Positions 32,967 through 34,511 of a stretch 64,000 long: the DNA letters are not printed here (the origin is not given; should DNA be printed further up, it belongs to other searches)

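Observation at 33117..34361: DegT-fold enzyme with His replacing the Schiff-base Lys: predicted ColD/E1/SpnQ-type sugar 3-dehydrase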

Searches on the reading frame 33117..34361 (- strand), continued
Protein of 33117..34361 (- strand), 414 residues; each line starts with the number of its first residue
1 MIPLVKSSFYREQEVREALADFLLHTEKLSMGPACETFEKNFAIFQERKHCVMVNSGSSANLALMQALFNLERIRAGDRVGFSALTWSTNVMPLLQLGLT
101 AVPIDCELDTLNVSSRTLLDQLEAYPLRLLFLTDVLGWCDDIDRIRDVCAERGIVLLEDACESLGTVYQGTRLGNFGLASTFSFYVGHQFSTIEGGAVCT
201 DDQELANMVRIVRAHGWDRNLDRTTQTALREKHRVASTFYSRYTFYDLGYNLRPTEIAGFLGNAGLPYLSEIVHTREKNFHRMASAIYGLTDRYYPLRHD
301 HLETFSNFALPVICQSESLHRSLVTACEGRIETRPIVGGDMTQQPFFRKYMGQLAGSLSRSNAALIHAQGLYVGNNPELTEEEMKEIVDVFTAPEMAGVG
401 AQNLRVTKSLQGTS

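Call 40: search_protein_families(library=ncbifam, proteins=[L002:9187-10167:+, L003:9192-10169:+, L005:2438-3901:+, L005:7944-9806:+], max_evalue=0.00001)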
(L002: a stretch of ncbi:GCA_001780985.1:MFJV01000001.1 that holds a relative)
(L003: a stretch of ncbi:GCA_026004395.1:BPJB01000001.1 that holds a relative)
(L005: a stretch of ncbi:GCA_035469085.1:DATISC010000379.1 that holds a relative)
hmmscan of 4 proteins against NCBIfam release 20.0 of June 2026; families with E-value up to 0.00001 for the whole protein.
L002:9187-10167:+ (326 aa): 38 families (the best 25 are shown)
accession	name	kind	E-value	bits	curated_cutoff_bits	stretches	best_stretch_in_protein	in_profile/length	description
NF047922.1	GDPFucSynFcl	equivalog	1.2e-58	198.9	500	1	7-320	2-302/308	GDP-L-fucose synthase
TIGR04180.1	EDH_00030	hypoth_equivalog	9.1e-46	156.3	475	1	10-304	1-294/297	NAD-dependent 4,6-dehydratase LegB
TIGR01181.1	dTDP_gluc_dehyt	equivalog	3.5e-38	131.5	365.1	1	9-321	1-313/321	dTDP-glucose 4,6-dehydratase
TIGR01179.1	galE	equivalog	7.1e-31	107.2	262.3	1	9-321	1-327/332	UDP-glucose 4-epimerase GalE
TIGR03466.1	HpnA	hypoth_equivalog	6.7e-26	90.9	367.65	1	9-270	2-246/327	hopanoid-associated sugar epimerase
TIGR02197.1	heptose_epim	equivalog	2.6e-24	86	274.6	1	10-277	1-267/316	ADP-glyceromanno-heptose 6-epimerase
NF042422.1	oxyalk_red_OleD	equivalog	2.1e-18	66.8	580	1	9-242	2-217/329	2-alkyl-3-oxoalkanoate reductase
NF042423.1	oxyalk_red_Shew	equivalog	4.2e-18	65.5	580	1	7-266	8-253/331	2-alkyl-3-oxoalkanoate reductase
NF007490.0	PRK10084.1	subfamily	2.8e-17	62.7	649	1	9-320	2-335/361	dTDP-glucose 4,6-dehydratase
NF007956.0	PRK10675.1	subfamily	3.4e-17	62.6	394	1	9-304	2-314/338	UDP-glucose 4-epimerase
NF008872.0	PRK11908.1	equivalog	4.8e-17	62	294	1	8-252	2-252/349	bifunctional UDP-4-keto-pentose/UDP-xylose synthase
NF005998.1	PRK08125.1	equivalog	7.5e-17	60.9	777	1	5-266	313-581/649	bifunctional UDP-4-amino-4-deoxy-L-arabinose formyltransferase/UDP-glucuronic acid oxidase ArnA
NF007582.0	PRK10217.1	equivalog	4.5e-16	58.9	698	1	8-320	2-332/355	dTDP-glucose 4,6-dehydratase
NF011728.1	PRK15181.1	equivalog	4.5e-16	58.8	760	1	8-240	16-249/348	Vi polysaccharide biosynthesis UDP-N-acetylglucosaminuronic acid C-4 epimerase TviC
TIGR02622.1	CDP_4_6_dhtase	equivalog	3e-15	56.2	278.45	1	4-323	1-334/352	CDP-glucose 4,6-dehydratase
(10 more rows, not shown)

L003:9192-10169:+ (325 aa): 28 families (the best 25 are shown)
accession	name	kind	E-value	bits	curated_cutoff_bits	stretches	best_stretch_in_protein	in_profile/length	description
NF047922.1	GDPFucSynFcl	equivalog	5.8e-65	219.7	500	1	8-321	2-303/308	GDP-L-fucose synthase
TIGR04180.1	EDH_00030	hypoth_equivalog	8.5e-44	149.8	475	1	11-305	1-295/297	NAD-dependent 4,6-dehydratase LegB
TIGR01181.1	dTDP_gluc_dehyt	equivalog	1.6e-37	129.3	365.1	1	10-321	1-313/321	dTDP-glucose 4,6-dehydratase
TIGR01179.1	galE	equivalog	9.3e-36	123.3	262.3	1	10-322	1-328/332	UDP-glucose 4-epimerase GalE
TIGR03466.1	HpnA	hypoth_equivalog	2.2e-28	99.1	367.65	1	10-274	2-250/327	hopanoid-associated sugar epimerase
TIGR02197.1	heptose_epim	equivalog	2.3e-23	82.9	274.6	1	11-321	1-315/316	ADP-glyceromanno-heptose 6-epimerase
NF011728.1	PRK15181.1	equivalog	1.9e-18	66.6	760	1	9-320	16-338/348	Vi polysaccharide biosynthesis UDP-N-acetylglucosaminuronic acid C-4 epimerase TviC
NF007490.0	PRK10084.1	subfamily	3.7e-18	65.6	649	1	10-320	2-335/361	dTDP-glucose 4,6-dehydratase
NF042422.1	oxyalk_red_OleD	equivalog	1.6e-17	63.9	580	1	10-243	2-218/329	2-alkyl-3-oxoalkanoate reductase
TIGR02622.1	CDP_4_6_dhtase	equivalog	2.7e-17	62.9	278.45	1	5-323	1-334/352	CDP-glucose 4,6-dehydratase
NF007582.0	PRK10217.1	equivalog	1.6e-16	60.4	698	1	9-319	2-331/355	dTDP-glucose 4,6-dehydratase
NF042423.1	oxyalk_red_Shew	equivalog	1.9e-16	60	580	1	9-270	9-257/331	2-alkyl-3-oxoalkanoate reductase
NF007956.0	PRK10675.1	subfamily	2.4e-16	59.8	394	1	10-321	2-331/338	UDP-glucose 4-epimerase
NF008872.0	PRK11908.1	equivalog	9.8e-14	51.1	294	1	9-269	2-270/349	bifunctional UDP-4-keto-pentose/UDP-xylose synthase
NF005998.1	PRK08125.1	equivalog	2.9e-13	49.1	777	1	6-268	313-583/649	bifunctional UDP-4-amino-4-deoxy-L-arabinose formyltransferase/UDP-glucuronic acid oxidase ArnA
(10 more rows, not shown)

L005:2438-3901:+ (487 aa): 9 families
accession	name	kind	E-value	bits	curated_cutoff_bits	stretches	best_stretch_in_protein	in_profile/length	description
NF041313.1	UDPGP_AglF_Halo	equivalog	4.1e-24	85.3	400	1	6-238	4-231/234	UTP--glucose-1-phosphate uridylyltransferase AglF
TIGR03992.1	Arch_glmU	subfamily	4.5e-21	75.2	292.1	1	9-233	7-219/393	bifunctional sugar-1-phosphate nucleotidylyltransferase/acetyltransferase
TIGR01208.1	rmlA_long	equivalog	2.6e-19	69.3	320.25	1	5-245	2-238/353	glucose-1-phosphate thymidylyltransferase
NF045761.1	NAMPUrTaseMurU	equivalog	3.7e-12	46.6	250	1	9-89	7-85/226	N-acetylmuramate alpha-1-phosphate uridylyltransferase MurU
TIGR01099.1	galU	equivalog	8.7e-12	45.2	326.8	1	6-69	5-67/261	UTP--glucose-1-phosphate uridylyltransferase GalU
TIGR04182.1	glyco_TIGR04182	equivalog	9.4e-12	44.9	325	1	316-452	64-194/293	S-layer glycoprotein N-glycosyltransferase AglJ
NF052502.1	man1P_GTase_Rv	exception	2.2e-11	43.2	440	1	10-188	8-183/352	mannose-1-phosphate guanylyltransferase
TIGR01207.1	rmlA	equivalog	3.2e-09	36.3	360.65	1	5-178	2-174/286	glucose-1-phosphate thymidylyltransferase RfbA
NF041135.1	IPPtranDIPPsyn_Thcocales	equivalog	4.4e-06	26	580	1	9-114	7-105/419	bifunctional L-myo-inositol-1-phosphate cytidylyltransferase/CDP-L-myo-inositol myo-inositolphosphotransferase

L005:7944-9806:+ (620 aa): 0 families

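Call 49: search_solved_structures(query=A1, max_evalue=1e-15)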
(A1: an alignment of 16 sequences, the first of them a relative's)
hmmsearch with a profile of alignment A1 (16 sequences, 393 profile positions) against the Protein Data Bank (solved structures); distinct sequences matched with E-value up to 1e-15: 41.
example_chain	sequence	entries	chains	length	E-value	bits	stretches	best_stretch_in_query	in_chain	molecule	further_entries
2gms_A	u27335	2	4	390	8.1e-72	245.2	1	16-386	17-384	Putative pyridoxamine 5-phosphate-dependent dehydrase, Wbdk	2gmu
2r0t_A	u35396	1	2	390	1.1e-70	241.4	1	16-386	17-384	Pyridoxamine 5-phosphate-dependent dehydrase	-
3b8x_A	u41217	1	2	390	1.3e-70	241.2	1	16-386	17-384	Pyridoxamine 5-phosphate-dependent dehydrase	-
3gr9_A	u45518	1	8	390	1.3e-70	241.2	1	16-386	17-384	ColD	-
3bcx_A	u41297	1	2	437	1.7e-52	181.5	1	28-391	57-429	CDP-6-deoxy-L-threo-D-glycero-4-hexulose-3-dehydrase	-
3bb8_A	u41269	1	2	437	2.4e-51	177.7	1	28-391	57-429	CDP-4-keto-6-deoxy-D-glucose-3-dehydrase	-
9wvy_A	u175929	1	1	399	1.9e-40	141.9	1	11-286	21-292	Putative NDP-4-keto-6-deoxyglucose-3-dehydratase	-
3bn1_A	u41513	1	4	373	6.2e-31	110.5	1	26-220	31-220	Perosamine synthetase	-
3dr7_A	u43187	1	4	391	7.6e-31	110.3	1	26-220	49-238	Putative perosamine synthetase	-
5u1z_A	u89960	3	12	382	1.1e-30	109.7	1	23-219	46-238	Putative aminotransferase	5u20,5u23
3dr4_A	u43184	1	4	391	1.3e-30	109.5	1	26-220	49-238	Putative perosamine synthetase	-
5u21_A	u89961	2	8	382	1.9e-30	108.9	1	23-219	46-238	Putative aminotransferase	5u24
7b0d_A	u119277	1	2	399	1e-29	106.5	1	10-219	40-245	Glutamine--scyllo-inositol transaminase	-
7b0m_AAA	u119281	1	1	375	2.5e-29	105.3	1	29-212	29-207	Sugar aminotransferase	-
2fn6_A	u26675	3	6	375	7.1e-27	97.2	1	13-217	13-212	AMINOTRANSFERASE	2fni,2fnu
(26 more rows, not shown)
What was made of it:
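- On His-type PMP-dependent NDP-sugar 3-dehydratases (ColD/E1/SpnQ class within DegT_DnrJ_EryC1): With the profile: 245, 181 and 142 against 110 or less (call 49).
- With the family profile: 245, 181, 142, 110 or less (call 49).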

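Call 57: find_encoding_contigs(protein=P0002, flank=10000, max_places=1)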
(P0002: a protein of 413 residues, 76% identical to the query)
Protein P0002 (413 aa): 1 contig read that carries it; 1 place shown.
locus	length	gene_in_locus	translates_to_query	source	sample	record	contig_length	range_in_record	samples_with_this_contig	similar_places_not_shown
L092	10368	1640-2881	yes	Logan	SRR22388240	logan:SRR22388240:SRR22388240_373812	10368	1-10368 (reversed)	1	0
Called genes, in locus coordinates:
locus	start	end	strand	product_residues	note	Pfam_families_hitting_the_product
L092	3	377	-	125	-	?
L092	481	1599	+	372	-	PF00106:adh_short (weak), PF01073:3Beta_HSD, PF01370:Epimerase, PF02719:Polysacc_synt_2, PF04321:RmlD_sub_bind, PF07993:NAD_binding_4 (weak), PF13460:NAD_binding_10 (weak), PF16363:GDP_Man_Dehyd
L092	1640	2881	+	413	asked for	PF01041:DegT_DnrJ_EryC1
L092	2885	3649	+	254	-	PF00535:Glycos_transf_2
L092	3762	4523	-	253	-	-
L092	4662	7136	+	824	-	-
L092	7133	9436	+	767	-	-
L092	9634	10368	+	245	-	?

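Call 58: search_protein_representatives(protein=window:33117-34361:-)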
Query: 414 residues. Proteins with E-value up to 0.001 (for the whole library): 25097; up to 1e-10: 6914; up to 1e-30: 593. The best 150 are listed.
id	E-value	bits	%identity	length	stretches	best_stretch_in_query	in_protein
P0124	3.1e-153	526.7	57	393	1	1-392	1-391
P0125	1.7e-151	521.0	58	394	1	1-392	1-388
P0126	2.6e-123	428.2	60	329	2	1-184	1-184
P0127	6.5e-122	423.6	57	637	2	157-387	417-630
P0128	7.8e-117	406.8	51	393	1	2-385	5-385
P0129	1.1e-114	399.7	51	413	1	1-388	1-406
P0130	1.1e-112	393.2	49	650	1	1-389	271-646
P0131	1.5e-112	392.7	49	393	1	1-387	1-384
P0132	6.8e-111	387.3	62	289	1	2-274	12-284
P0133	3.2e-107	375.2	55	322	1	70-389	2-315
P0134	7.1e-102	357.6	47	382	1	2-392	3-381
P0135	7.0e-100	351.0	48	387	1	1-387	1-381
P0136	1.2e-95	337.1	47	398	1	2-383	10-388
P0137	1.7e-94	333.3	45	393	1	2-392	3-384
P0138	4.9e-92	325.2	58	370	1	1-257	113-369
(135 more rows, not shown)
